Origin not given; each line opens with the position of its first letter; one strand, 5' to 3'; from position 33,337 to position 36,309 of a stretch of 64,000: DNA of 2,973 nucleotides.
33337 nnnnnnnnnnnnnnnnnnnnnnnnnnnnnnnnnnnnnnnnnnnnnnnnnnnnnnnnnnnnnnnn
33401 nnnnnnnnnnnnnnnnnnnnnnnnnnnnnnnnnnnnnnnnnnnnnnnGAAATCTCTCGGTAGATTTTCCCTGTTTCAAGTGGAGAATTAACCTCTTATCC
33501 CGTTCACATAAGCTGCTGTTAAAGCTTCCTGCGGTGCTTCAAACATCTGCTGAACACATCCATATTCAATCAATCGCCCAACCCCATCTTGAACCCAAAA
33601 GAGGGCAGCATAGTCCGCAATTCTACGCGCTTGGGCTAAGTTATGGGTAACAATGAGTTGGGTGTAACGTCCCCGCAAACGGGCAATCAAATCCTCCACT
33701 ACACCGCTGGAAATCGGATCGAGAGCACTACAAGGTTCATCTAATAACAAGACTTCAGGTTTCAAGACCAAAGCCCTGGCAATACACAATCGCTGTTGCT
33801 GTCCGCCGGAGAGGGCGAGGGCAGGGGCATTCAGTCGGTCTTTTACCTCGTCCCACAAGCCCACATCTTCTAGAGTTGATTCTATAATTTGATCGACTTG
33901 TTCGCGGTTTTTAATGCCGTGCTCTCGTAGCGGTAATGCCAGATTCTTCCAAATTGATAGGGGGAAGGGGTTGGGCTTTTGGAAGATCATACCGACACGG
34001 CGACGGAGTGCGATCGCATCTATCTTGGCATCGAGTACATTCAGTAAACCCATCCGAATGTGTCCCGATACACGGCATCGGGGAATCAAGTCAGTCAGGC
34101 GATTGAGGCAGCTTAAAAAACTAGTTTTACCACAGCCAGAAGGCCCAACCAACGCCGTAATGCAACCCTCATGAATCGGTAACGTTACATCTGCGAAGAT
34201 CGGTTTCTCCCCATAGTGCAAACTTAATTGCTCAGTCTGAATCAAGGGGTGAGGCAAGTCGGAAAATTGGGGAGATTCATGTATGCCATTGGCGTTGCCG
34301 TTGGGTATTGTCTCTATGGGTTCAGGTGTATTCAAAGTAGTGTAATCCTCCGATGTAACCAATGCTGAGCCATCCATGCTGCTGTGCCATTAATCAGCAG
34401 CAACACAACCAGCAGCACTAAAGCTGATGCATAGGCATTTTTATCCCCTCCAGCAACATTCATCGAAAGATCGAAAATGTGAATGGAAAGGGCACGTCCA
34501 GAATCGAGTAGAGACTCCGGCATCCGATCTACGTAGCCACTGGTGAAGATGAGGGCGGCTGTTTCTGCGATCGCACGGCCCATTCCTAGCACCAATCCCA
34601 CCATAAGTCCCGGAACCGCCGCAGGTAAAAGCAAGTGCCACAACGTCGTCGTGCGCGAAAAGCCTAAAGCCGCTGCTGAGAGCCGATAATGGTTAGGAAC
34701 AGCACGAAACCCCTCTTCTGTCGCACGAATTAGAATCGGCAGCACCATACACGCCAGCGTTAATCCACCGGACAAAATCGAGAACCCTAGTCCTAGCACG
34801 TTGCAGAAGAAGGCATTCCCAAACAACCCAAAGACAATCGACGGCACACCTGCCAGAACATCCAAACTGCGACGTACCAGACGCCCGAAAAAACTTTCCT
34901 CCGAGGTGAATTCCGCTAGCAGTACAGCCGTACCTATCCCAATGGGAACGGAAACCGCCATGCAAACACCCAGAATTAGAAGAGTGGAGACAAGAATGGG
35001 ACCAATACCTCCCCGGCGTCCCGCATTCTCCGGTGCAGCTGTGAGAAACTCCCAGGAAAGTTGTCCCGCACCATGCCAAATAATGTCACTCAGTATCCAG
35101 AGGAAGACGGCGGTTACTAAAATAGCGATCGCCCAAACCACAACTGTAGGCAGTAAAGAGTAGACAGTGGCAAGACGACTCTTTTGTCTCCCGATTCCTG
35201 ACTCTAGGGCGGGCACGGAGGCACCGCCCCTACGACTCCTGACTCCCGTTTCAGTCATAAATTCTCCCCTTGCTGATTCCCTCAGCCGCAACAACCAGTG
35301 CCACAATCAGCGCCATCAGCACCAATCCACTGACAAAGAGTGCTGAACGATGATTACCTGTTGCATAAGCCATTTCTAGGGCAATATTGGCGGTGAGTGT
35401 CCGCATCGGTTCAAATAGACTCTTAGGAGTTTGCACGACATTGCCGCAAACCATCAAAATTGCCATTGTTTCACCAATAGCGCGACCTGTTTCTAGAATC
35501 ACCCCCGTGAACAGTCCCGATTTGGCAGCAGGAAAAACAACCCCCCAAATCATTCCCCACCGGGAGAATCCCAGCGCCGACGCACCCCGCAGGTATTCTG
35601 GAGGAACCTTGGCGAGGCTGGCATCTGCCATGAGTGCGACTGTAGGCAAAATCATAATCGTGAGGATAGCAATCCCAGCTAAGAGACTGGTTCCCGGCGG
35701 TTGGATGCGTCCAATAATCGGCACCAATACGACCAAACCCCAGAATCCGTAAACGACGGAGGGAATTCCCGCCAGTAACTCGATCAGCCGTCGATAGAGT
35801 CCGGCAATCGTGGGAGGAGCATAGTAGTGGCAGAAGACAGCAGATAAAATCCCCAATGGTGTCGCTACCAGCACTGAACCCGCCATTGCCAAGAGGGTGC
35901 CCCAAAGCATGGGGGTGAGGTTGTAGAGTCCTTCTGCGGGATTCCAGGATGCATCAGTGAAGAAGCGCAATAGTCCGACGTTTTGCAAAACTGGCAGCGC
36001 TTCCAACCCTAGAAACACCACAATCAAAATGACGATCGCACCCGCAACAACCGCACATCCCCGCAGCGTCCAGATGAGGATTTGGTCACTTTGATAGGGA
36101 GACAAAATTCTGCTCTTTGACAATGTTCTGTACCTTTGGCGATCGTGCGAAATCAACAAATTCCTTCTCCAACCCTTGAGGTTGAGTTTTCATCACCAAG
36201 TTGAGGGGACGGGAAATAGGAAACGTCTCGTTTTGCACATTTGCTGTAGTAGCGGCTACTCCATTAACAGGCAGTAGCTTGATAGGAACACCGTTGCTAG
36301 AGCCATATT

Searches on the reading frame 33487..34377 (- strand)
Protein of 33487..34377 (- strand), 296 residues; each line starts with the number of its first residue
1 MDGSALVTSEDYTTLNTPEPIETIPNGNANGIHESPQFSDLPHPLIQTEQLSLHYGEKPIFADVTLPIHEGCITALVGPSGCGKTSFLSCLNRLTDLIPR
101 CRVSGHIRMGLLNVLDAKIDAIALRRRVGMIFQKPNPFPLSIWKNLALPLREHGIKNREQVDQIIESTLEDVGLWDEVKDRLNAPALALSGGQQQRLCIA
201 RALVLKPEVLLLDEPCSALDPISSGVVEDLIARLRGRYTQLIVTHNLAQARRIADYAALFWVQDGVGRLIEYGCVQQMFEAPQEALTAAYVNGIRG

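Call 5: search_protein_families(library=pfam, proteins=[window:33487-34377:-])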
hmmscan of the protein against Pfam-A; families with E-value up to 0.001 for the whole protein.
window:33487-34377:- (296 aa): 3 families
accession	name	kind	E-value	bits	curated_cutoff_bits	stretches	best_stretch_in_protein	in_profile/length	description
PF00005.33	ABC_tran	-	4.1e-28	99.1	25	1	63-216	3-136/137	ABC transporter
PF13304.12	AAA_21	-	2.4e-10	41.4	27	1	172-244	221-296/304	AAA domain, putative AbiEii toxin, Type IV TA system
PF02463.25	SMC_N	-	3.4e-05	23.8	40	0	165-257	123-209/220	RecF/RecN/SMC N terminal domain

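Call 6: search_protein_families(library=ncbifam, proteins=[window:33487-34377:-])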
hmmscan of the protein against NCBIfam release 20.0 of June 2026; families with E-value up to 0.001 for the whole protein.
window:33487-34377:- (296 aa): 186 families (the best 25 are shown)
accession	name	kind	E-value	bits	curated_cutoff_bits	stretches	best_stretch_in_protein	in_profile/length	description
TIGR00972.1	3a0107s01c2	equivalog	6.3e-96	320.5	343.2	1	46-294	2-246/248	phosphate ABC transporter ATP-binding protein PstB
NF010860.0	PRK14267.1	equivalog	3.9e-73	246.2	412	1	46-295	5-252/253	phosphate ABC transporter ATP-binding protein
NF010851.0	PRK14258.1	subfamily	2.2e-72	243.6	425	1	44-291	6-256/261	phosphate ABC transporter ATP-binding protein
NF010864.0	PRK14271.1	equivalog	4.3e-69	232.7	561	1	44-296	20-267/276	phosphate ABC transporter ATP-binding protein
NF010840.0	PRK14246.1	equivalog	6.6e-67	225.9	425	1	49-293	14-254/257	phosphate ABC transporter ATP-binding protein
NF008338.0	PRK11124.1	equivalog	1.1e-37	129.8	369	1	46-291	3-240/242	arginine ABC transporter ATP-binding protein ArtP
NF007027.0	PRK09493.1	equivalog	3.3e-37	128.1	379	1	46-284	2-229/240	glutamine ABC transporter ATP-binding protein GlnQ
NF008428.0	PRK11264.1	equivalog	1.5e-35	122.6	406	1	46-292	4-245/250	L-cystine ABC transporter ATP-binding protein TcyN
TIGR03005.1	ectoine_ehuA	equivalog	3.2e-35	121.6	345.4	1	46-294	1-250/252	ectoine/hydroxyectoine ABC transporter ATP-binding protein EhuA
TIGR03265.1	PhnT2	equivalog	3.2e-34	118.7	457.7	1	45-291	4-235/353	putative 2-aminoethylphosphonate ABC transporter ATP-binding protein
TIGR03258.1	PhnT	equivalog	3.3e-34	118.5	499.15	1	46-291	9-240/359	2-aminoethylphosphonate ABC transport system ATP-binding subunit PhnT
TIGR02857.1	CydD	equivalog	2.1e-32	112.8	435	1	37-253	313-523/529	thiol reductant ABC exporter subunit CydD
TIGR02315.1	ABC_phnC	equivalog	9e-32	110.4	266.1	1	46-255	2-214/243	phosphonate ABC transporter ATP-binding protein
TIGR02314.1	ABC_MetN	equivalog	9.5e-32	110.3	499.7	1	61-291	21-241/343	methionine ABC transporter ATP-binding protein MetN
TIGR02673.1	FtsE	equivalog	1.1e-31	110.2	264.85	1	46-252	2-202/214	cell division ATP-binding protein FtsE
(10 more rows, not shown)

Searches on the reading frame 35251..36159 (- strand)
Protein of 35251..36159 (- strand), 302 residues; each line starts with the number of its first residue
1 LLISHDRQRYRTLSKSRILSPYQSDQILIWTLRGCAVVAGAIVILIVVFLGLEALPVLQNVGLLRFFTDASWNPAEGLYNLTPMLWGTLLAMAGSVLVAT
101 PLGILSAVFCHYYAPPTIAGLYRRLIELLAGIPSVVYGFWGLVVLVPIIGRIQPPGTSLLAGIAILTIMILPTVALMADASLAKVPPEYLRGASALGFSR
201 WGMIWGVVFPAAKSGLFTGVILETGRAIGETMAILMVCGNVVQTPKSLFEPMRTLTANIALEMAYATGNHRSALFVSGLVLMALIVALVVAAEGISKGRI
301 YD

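Call 5: search_protein_families(library=pfam, proteins=[window:35251-36159:-])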
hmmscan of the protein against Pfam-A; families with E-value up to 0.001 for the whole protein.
window:35251-36159:- (302 aa): 1 family
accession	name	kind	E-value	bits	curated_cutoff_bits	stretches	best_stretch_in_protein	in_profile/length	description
PF00528.27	BPD_transp_1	-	2.1e-18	67.1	26.4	1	100-291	2-173/184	Binding-protein-dependent transport system inner membrane component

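Call 6: search_protein_families(library=ncbifam, proteins=[window:35251-36159:-])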
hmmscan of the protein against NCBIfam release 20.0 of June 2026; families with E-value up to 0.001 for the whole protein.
window:35251-36159:- (302 aa): 14 families
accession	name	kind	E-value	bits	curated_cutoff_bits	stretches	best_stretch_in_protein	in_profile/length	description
TIGR02138.1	phosphate_pstC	equivalog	9.5e-74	248.1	196.45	1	26-296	2-292/296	phosphate ABC transporter permease subunit PstC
TIGR00974.1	3a0107s02c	equivalog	4.8e-40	137.4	193.45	1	34-293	10-264/272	phosphate ABC transporter permease PstA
NF008435.0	PRK11275.1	equivalog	1.3e-33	116.5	502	2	156-291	167-303/319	phosphate ABC transporter permease PstC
NF008430.0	PRK11268.1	equivalog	2.6e-17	62.8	439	1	64-288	62-281/295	phosphate ABC transporter permease PstA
NF038017.1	ABC_perm1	subfamily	4.2e-11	43.2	100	1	90-281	7-183/184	ABC transporter permease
TIGR02141.1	modB_ABC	equivalog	2.8e-10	40.2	182.6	1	93-290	8-202/208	molybdate ABC transporter permease subunit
TIGR00969.1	3a0106s02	subfamily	5.5e-10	39.2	240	1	161-290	144-265/272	sulfate ABC transporter permease subunit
TIGR02140.1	permease_CysW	equivalog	1.9e-08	34.1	329.1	1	160-290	129-251/261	sulfate ABC transporter permease subunit CysW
TIGR02139.1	permease_CysT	equivalog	3.3e-08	33.4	246.1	1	163-243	135-216/265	sulfate ABC transporter permease subunit CysT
NF008208.0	PRK10971.1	equivalog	4.6e-08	32.9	415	1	163-243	143-224/277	sulfate/thiosulfate ABC transporter permease CysT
TIGR01581.1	Mo_ABC_porter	hypoth_equivalog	1.2e-06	28.2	210.3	1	96-290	34-225/225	ABC transporter permease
NF008620.0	PRK11602.1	equivalog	0.00034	19.9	442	1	193-248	180-235/291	sulfate/thiosulfate ABC transporter permease CysW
NF006939.0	PRK09421.1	equivalog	0.00061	19.2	262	0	95-264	22-198/230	molybdate ABC transporter permease subunit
NF007545.0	PRK10160.1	equivalog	0.00068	19.1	342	1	85-226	84-209/275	taurine ABC transporter permease TauC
